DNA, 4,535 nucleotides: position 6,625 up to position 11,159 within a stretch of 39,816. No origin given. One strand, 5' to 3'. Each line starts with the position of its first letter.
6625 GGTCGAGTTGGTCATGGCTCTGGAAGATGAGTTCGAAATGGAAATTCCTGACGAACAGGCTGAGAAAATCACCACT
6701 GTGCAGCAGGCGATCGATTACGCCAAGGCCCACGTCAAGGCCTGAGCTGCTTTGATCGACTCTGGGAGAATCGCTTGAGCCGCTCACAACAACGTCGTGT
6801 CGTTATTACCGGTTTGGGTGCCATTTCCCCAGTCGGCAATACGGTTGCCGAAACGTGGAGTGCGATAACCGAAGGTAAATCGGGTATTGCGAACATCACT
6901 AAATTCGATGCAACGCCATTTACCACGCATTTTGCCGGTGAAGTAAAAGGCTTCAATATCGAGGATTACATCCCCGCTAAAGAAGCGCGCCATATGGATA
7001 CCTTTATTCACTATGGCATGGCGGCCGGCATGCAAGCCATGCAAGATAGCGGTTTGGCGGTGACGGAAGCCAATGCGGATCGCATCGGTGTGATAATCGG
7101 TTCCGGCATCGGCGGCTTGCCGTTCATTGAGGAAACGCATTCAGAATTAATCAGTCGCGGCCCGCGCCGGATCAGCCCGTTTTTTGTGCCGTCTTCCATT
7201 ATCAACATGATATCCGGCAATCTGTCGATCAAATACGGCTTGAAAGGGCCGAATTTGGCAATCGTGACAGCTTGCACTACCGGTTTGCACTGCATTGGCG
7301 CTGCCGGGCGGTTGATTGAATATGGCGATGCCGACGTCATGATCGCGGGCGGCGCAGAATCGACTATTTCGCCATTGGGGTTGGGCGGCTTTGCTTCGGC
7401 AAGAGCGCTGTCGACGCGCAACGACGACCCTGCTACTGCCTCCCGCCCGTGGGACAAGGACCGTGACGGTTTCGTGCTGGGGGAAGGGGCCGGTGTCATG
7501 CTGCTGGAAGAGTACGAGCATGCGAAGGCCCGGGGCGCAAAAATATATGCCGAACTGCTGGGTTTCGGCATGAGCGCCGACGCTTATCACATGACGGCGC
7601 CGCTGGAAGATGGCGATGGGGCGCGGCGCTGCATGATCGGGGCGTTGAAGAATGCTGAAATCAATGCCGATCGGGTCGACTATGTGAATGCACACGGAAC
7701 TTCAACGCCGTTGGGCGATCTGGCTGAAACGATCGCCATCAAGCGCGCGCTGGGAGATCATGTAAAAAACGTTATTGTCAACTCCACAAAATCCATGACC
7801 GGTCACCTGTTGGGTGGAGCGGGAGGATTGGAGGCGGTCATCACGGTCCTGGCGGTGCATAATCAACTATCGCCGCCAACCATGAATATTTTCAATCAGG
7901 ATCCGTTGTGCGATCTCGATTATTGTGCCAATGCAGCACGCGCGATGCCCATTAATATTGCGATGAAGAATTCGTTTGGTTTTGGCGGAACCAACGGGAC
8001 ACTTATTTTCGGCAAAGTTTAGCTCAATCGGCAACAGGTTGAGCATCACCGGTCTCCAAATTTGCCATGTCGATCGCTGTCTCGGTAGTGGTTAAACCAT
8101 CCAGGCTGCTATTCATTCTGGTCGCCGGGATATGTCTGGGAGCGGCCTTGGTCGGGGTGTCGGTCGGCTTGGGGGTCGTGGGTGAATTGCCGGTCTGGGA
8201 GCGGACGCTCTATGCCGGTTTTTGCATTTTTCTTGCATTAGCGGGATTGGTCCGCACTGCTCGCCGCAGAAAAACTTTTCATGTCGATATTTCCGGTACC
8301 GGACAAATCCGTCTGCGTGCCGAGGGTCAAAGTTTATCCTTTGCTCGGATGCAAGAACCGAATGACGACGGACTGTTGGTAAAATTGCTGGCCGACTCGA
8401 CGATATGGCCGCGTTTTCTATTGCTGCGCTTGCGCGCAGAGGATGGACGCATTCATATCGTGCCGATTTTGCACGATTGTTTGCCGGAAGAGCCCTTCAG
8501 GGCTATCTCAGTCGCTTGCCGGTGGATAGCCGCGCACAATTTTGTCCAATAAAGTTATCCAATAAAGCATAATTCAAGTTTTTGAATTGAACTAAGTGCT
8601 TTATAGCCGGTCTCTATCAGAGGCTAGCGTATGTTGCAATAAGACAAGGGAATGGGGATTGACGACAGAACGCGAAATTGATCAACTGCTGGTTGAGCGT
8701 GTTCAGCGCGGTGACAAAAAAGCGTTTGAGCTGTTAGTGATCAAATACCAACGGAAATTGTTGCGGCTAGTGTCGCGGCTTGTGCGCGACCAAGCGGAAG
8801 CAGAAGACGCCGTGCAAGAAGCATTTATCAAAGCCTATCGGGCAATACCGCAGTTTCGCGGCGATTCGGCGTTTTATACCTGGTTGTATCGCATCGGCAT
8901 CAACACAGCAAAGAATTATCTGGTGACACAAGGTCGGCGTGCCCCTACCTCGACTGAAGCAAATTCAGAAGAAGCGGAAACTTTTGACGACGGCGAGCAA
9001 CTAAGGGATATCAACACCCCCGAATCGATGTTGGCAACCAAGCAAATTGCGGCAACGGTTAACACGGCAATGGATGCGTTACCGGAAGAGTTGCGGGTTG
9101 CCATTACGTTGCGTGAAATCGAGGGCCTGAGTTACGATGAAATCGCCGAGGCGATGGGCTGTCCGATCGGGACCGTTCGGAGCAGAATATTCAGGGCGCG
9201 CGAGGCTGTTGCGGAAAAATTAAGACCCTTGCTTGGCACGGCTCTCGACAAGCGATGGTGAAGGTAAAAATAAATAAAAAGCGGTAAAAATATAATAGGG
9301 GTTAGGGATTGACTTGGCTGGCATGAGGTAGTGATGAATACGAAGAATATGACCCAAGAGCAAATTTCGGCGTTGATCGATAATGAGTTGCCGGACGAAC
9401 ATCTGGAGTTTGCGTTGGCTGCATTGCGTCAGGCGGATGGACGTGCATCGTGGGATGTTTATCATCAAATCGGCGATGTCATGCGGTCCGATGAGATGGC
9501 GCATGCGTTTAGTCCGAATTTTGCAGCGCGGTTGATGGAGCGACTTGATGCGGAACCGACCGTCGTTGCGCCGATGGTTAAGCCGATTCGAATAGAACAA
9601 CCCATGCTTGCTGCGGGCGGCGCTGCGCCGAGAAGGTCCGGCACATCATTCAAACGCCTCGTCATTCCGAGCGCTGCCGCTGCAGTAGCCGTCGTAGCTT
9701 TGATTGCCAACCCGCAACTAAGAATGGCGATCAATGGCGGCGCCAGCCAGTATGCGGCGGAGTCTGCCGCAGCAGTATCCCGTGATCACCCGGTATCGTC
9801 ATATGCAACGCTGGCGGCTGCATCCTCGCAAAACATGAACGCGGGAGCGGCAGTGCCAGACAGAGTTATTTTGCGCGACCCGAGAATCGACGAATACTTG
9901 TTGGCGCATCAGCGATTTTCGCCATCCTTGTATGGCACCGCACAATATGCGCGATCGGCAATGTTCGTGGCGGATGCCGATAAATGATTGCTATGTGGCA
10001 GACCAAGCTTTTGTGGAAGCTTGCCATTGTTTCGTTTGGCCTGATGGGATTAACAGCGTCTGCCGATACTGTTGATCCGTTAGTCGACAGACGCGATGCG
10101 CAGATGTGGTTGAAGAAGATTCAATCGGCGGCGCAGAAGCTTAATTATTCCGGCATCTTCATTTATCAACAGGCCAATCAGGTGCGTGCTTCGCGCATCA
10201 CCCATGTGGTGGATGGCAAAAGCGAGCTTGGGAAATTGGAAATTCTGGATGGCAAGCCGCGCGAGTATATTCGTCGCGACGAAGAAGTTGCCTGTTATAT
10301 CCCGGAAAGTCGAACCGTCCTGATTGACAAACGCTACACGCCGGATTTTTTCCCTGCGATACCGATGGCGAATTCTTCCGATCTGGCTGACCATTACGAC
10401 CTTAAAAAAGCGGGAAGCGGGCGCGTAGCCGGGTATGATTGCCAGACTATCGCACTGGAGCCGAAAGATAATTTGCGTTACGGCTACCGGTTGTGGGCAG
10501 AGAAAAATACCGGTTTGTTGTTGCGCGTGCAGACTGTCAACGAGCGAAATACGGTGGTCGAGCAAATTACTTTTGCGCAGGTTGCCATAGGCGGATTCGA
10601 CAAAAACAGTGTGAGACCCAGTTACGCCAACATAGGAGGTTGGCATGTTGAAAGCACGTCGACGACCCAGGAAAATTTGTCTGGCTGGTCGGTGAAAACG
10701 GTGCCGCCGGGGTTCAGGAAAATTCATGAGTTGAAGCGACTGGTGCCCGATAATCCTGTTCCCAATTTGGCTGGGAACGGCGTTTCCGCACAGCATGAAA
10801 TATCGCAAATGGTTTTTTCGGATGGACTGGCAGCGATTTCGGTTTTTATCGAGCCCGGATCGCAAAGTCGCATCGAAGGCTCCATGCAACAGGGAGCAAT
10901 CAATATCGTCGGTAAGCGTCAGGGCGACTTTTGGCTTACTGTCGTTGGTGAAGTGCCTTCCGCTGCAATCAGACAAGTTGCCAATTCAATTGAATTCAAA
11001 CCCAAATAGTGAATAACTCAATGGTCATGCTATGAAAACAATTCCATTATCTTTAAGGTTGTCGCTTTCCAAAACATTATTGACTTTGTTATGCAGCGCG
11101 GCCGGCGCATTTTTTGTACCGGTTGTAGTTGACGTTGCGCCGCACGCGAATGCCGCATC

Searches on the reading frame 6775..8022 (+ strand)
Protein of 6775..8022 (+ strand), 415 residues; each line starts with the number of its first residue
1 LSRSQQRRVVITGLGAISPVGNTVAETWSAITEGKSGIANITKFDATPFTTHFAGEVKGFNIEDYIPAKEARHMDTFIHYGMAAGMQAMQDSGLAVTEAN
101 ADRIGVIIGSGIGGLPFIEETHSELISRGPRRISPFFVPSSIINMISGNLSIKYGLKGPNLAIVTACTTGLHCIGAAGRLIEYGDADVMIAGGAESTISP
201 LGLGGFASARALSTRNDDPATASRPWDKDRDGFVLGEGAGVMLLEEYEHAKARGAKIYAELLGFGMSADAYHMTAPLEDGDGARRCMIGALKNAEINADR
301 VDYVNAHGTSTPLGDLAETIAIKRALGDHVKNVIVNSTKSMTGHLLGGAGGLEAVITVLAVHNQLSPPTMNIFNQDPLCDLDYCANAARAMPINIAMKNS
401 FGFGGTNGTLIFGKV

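Call 55: search_protein_families(library=pfam, proteins=[window:6775-8022:+], max_evalue=0.0001)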
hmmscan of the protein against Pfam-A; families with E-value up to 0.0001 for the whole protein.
window:6775-8022:+ (415 aa): 2 families
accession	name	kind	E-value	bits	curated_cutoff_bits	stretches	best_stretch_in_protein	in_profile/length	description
PF00109.32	ketoacyl-synt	-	1.9e-61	208.3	20.8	1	7-250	2-252/252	Beta-ketoacyl synthase, N-terminal domain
PF02801.28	Ketoacyl-synt_C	-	1.3e-36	125.6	20.8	1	258-372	1-118/119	Beta-ketoacyl synthase, C-terminal domain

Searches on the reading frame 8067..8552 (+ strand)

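Call 55: search_protein_families(library=pfam, proteins=[window:8067-8552:+], max_evalue=0.0001)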
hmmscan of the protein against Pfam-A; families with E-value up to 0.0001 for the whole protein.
window:8067-8552:+ (161 aa): 1 family
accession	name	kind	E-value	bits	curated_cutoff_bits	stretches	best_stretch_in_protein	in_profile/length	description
PF07254.17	Cpta_toxin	-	5e-09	36.8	27.3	1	8-154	6-132/133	Membrane-bound toxin component of toxin-antitoxin system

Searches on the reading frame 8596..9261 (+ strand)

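Call 55: search_protein_families(library=pfam, proteins=[window:8596-9261:+], max_evalue=0.0001)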
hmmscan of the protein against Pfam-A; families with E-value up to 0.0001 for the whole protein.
window:8596-9261:+ (221 aa): 4 families
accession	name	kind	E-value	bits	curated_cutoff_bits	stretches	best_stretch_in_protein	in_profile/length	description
PF04542.20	Sigma70_r2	-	4.1e-20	71.8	24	1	47-115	1-71/71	Sigma-70 region 2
PF08281.18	Sigma70_r4_2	-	1.2e-18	66.9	25.7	1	156-204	5-53/54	Sigma-70, region 4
PF04545.22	Sigma70_r4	-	6.2e-11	42.1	24.1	1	158-205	1-48/50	Sigma-70, region 4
PF07638.17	Sigma70_ECF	-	1.1e-10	42.2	21.1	1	32-209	7-183/185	ECF sigma factor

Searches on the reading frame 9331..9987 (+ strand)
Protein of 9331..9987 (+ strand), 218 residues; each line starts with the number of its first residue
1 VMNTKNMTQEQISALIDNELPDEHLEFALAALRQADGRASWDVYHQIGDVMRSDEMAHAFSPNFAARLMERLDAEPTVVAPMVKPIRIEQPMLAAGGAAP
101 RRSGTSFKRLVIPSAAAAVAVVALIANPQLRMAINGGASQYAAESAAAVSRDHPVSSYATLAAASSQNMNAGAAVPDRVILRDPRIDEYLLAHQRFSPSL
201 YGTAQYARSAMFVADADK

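Call 55: search_protein_families(library=pfam, proteins=[window:9331-9987:+], max_evalue=0.0001)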
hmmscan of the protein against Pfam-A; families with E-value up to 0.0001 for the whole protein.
window:9331-9987:+ (218 aa): 1 family
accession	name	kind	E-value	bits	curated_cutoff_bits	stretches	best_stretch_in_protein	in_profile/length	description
PF03872.18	RseA_N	-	8.9e-17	61.9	24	1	7-84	1-75/87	Anti sigma-E protein RseA, N-terminal domain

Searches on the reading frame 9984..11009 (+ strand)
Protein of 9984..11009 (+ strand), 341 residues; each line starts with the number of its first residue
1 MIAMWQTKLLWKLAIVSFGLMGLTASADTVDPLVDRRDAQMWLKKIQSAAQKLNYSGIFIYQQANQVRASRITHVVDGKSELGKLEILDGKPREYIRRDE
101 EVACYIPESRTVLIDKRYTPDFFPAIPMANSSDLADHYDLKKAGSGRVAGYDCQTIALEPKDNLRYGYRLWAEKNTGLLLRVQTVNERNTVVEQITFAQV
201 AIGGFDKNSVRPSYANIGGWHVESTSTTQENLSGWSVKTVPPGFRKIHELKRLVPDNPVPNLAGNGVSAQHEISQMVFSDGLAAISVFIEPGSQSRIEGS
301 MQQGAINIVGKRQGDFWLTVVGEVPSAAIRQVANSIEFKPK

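Call 56: search_protein_families(library=pfam, proteins=[window:9984-11009:+], max_evalue=0.0001)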
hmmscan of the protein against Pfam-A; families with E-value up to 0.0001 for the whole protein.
window:9984-11009:+ (341 aa): 3 families
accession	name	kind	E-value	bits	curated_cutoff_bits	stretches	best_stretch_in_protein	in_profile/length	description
PF03888.20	MucB_RseB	-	3.7e-62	209.5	22.3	1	38-210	1-174/178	MucB/RseB N-terminal domain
PF17188.9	MucB_RseB_C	-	2e-27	95.6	30.1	1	231-337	3-97/97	MucB/RseB C-terminal domain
PF17131.11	LolA_like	-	5.5e-05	23.3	30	1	131-200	64-136/184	Outer membrane lipoprotein-sorting protein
